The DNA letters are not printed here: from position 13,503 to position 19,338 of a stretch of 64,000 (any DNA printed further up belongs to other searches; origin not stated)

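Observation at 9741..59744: Candidate undescribed surface-display system: seven giant secreted enzymes/adhesins share one ~300-aa C-terminal module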

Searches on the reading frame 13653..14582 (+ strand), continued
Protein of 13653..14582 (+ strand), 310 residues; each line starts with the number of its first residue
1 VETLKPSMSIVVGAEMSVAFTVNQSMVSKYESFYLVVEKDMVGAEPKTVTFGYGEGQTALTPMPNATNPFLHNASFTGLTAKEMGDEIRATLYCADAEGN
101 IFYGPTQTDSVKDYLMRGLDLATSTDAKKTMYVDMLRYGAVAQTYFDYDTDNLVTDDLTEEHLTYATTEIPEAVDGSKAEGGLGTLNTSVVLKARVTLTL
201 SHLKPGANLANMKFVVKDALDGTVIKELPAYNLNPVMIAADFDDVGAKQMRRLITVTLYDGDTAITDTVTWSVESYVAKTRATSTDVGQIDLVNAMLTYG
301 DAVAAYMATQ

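Call 67: search_protein_families(library=pfam, proteins=[L047:5803-12891:+, L051:99-5270:+, L056:955-4377:+, L020:11222-14413:-, L003:18051-20795:+, L010:11291-13732:-], max_evalue=0.0001)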
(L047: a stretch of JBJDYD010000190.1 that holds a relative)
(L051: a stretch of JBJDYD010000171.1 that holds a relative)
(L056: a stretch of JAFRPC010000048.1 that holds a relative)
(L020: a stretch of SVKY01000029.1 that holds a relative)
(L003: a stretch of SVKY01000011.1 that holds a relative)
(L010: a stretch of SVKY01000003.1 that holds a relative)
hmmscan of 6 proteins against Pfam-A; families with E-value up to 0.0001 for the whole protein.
L047:5803-12891:+ (2362 aa): 6 families
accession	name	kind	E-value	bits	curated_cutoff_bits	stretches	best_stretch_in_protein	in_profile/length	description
PF00082.27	Peptidase_S8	-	1.2e-42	146.6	21.8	1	183-657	1-288/288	Subtilase family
PF00395.25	SLH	-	4.2e-31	107.1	20.8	3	2247-2290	1-44/44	S-layer homology domain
PF02225.27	PA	-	7.8e-15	55.2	23.9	1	462-532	14-94/95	PA domain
PF21471.3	Reelin_subrepeat-B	-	4.2e-07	30.2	27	0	1474-1571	31-124/127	Reelin subrepeat B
PF18998.6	Flg_new_2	-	9.2e-07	29.2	23.6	1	1261-1308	2-47/73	Divergent InlB B-repeat domain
PF06280.18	fn3_5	-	7.1e-06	27.1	27.6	1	695-788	12-99/112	Fn3-like domain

L051:99-5270:+ (1723 aa): 4 families
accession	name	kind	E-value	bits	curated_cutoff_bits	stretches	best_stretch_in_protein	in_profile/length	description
PF00128.31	Alpha-amylase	-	1.4e-50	173.3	22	1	772-1225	1-359/446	Alpha amylase, catalytic domain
PF00395.25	SLH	-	8.6e-30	102.9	20.8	3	1605-1648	1-44/44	S-layer homology domain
PF22058.2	X25_BaPul_like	-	2.7e-27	95.1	27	3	473-544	17-85/87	Pullulanase X25 domain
PF16657.11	Malt_amylase_C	-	9.9e-05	22.8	27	0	1271-1336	10-70/75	Maltogenic Amylase, C-terminal domain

L056:955-4377:+ (1140 aa): 2 families
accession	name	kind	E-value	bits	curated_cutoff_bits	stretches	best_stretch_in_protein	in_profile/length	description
PF01183.26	Glyco_hydro_25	-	6.6e-22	79.1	27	1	685-866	1-180/180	Glycosyl hydrolases family 25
PF00395.25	SLH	-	1.6e-15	57.3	20.8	1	1001-1043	2-44/44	S-layer homology domain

L020:11222-14413:- (1063 aa): 4 families
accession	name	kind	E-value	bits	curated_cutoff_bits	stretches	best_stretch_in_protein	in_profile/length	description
PF13306.12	LRR_5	-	7.6e-85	281.6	27.7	3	466-584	11-127/127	BspA type Leucine rich repeat region (6 copies)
PF00395.25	SLH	-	5e-36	122.9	20.8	3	1012-1053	1-42/44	S-layer homology domain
PF13855.12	LRR_8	-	5.8e-14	52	27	0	524-565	14-56/61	Leucine rich repeat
PF23952.1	LRR_EndoS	-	6.5e-07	30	27.9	0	113-187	37-112/116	Endo-beta-N-acetylglucosaminidase EndoS LRR domain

L003:18051-20795:+ (914 aa): 3 families
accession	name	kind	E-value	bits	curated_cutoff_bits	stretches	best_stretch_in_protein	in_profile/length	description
PF13306.12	LRR_5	-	1.7e-119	393.6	27.7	5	374-503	1-127/127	BspA type Leucine rich repeat region (6 copies)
PF00395.25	SLH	-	1.6e-32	111.6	20.8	3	863-904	1-42/44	S-layer homology domain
PF13855.12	LRR_8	-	7.4e-11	42.1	27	0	292-333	14-56/61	Leucine rich repeat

L010:11291-13732:- (813 aa): 1 family
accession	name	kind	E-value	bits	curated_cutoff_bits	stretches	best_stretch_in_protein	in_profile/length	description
PF00395.25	SLH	-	3.6e-35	120.1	20.8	3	693-736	1-44/44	S-layer homology domain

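Call 71: search_dna_similar(query=L070:9800-10723:+, collection=plasmids, mode=protein, max_evalue=0.01, max_rows=20)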
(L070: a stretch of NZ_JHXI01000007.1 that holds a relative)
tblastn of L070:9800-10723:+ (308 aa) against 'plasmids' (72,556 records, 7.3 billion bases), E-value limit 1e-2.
No match.

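Call 72: search_dna_similar(query=window:13653-14582:+, collection=phages, mode=protein, max_evalue=0.01, max_rows=20)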
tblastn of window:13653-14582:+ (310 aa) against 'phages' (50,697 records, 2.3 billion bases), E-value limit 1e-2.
Records with a match: 1; places in all: 1; records where one place covers at least 80% of the query: 1.
Best place of each record, by identity: <60% 1.
By first word of the organism name: Bacteriophage 1.
By host as written in the record: - 1.
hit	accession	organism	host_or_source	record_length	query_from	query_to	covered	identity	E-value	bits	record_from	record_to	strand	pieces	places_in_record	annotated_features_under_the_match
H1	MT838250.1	Bacteriophage sp.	human fecal samples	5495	5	306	97%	26.5%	1e-15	83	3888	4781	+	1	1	record has no annotation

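Call 79: search_protein_families(library=phrogs, proteins=[window:13653-14582:+, L070:9800-10723:+], max_evalue=0.01)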
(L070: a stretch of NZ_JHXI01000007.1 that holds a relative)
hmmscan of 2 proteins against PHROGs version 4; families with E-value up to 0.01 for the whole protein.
window:13653-14582:+ (310 aa): 0 families

L070:9800-10723:+ (308 aa): 0 families

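Call 80: search_solved_structures(query=A2, max_evalue=1)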
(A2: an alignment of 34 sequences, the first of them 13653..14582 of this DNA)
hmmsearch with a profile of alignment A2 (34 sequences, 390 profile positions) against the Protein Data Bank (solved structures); distinct sequences matched with E-value up to 1: 2.
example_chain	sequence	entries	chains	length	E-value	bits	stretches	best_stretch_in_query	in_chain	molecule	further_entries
9l6i_A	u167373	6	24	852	0.041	16.5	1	90-161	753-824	Alpha-glucan family phosphorylase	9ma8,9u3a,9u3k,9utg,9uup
20yr_A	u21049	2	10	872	0.043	16.4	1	90-161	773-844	Alpha-glucan family phosphorylase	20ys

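Call 85: find_related_loci(query=A2, collection=viral_contigs, flank=8000)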
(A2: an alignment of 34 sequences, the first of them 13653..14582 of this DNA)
Query A2 (310 aa) in viral_contigs; peptide patterns used: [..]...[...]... (x = any residue, [..] = any of these).
13 stretches matched a pattern; 1 encode a relative of the query (tblastn E <= 1e-3); 1 distinct loci.
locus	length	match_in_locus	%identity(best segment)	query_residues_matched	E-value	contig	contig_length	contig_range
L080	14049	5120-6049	47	3-309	2e-83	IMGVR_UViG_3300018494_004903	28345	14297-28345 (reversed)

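Call 89: search_protein_families(library=pfam, alignment_id=A5, max_evalue=0.00001)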
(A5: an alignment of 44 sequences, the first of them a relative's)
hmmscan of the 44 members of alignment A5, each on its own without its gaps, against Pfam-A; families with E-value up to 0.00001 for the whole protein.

A. member 1, P0191 (552 aa): 0 families

B. families by the number of members that match (of 44 scanned): 22 families
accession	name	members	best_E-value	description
PF13306.12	LRR_5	8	4.7e-126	BspA type Leucine rich repeat region (6 copies)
PF13855.12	LRR_8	5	3.2e-21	Leucine rich repeat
PF04231.19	Endonuclease_1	3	8.6e-41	Endonuclease I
PF00753.33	Lactamase_B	2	4e-11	Metallo-beta-lactamase superfamily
PF09479.16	Flg_new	2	4.4e-09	Listeria-Bacteroides repeat domain (List_Bact_rpt)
PF07745.19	Glyco_hydro_53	1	1e-106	Glycosyl hydrolase family 53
PF16227.11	DUF4886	1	2e-74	Domain of unknown function (DUF4886)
PF09992.14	NAGPA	1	4.2e-36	Phosphodiester glycosidase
PF00072.30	Response_reg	1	2.8e-31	Response regulator receiver domain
PF16255.11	Lipase_GDSL_lke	1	6.1e-21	GDSL-like Lipase/Acylhydrolase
PF13472.12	Lipase_GDSL_2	1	1.4e-12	GDSL-like Lipase/Acylhydrolase family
PF05257.22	CHAP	1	3.3e-12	CHAP domain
PF03372.29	Exo_endo_phos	1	7e-12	Endonuclease/Exonuclease/phosphatase family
PF07532.17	Big_4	1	4.5e-10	Bacterial Ig-like domain (group 4)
PF00388.25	PI-PLC-X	1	2.4e-08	Phosphatidylinositol-specific phospholipase C, X domain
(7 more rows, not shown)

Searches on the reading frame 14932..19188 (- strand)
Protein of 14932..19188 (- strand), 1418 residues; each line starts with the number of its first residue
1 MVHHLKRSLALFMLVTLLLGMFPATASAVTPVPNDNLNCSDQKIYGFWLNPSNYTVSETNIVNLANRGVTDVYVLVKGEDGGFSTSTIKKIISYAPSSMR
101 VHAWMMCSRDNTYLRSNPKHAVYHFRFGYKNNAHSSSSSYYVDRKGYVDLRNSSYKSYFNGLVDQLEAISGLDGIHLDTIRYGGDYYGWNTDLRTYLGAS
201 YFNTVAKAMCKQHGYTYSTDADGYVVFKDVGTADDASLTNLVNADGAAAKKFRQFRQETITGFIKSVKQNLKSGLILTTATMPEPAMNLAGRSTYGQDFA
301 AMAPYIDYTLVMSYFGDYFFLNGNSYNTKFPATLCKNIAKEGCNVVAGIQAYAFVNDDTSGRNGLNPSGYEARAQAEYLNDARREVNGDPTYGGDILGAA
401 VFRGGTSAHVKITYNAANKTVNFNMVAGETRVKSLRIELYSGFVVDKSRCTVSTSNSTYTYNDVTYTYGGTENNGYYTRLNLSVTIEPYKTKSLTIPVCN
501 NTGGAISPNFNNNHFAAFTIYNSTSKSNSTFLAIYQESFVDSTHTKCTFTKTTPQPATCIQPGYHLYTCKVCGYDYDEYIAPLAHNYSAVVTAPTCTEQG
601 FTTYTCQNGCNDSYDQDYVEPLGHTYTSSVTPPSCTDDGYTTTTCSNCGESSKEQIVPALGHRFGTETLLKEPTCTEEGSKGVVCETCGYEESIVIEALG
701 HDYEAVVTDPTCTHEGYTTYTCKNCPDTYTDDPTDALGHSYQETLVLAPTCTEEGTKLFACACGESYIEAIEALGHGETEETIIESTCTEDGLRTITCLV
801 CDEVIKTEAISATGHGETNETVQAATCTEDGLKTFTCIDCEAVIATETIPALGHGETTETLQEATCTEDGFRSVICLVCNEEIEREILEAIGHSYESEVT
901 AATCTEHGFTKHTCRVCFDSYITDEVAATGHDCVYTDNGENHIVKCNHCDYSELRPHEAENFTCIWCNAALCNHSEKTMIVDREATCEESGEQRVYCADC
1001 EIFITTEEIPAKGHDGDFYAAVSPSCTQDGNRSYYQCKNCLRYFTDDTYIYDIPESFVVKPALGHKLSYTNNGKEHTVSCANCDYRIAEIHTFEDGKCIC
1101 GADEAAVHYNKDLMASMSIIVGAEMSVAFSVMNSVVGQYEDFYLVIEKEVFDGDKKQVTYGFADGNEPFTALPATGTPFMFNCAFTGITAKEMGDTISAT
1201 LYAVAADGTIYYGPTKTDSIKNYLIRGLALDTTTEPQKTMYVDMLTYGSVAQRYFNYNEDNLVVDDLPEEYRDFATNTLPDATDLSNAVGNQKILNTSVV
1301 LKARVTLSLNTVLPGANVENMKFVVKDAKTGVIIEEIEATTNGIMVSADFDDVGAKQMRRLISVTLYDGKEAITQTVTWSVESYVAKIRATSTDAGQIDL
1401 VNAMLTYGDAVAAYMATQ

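Call 4: search_protein_families(library=pfam, proteins=[window:14932-19188:-], max_evalue=0.01)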
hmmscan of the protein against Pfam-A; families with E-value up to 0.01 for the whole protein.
window:14932-19188:- (1418 aa): 1 family
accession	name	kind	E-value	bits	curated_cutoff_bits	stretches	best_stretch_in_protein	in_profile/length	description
PF13200.12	DUF4015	-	0.0014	18.2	27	1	104-345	80-258/313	Putative glycosyl hydrolase domain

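Call 75: search_solved_structures(query=window:14932-19188:-, max_evalue=0.001)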
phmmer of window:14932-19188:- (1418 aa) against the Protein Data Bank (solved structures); distinct sequences matched with E-value up to 0.001: 0.
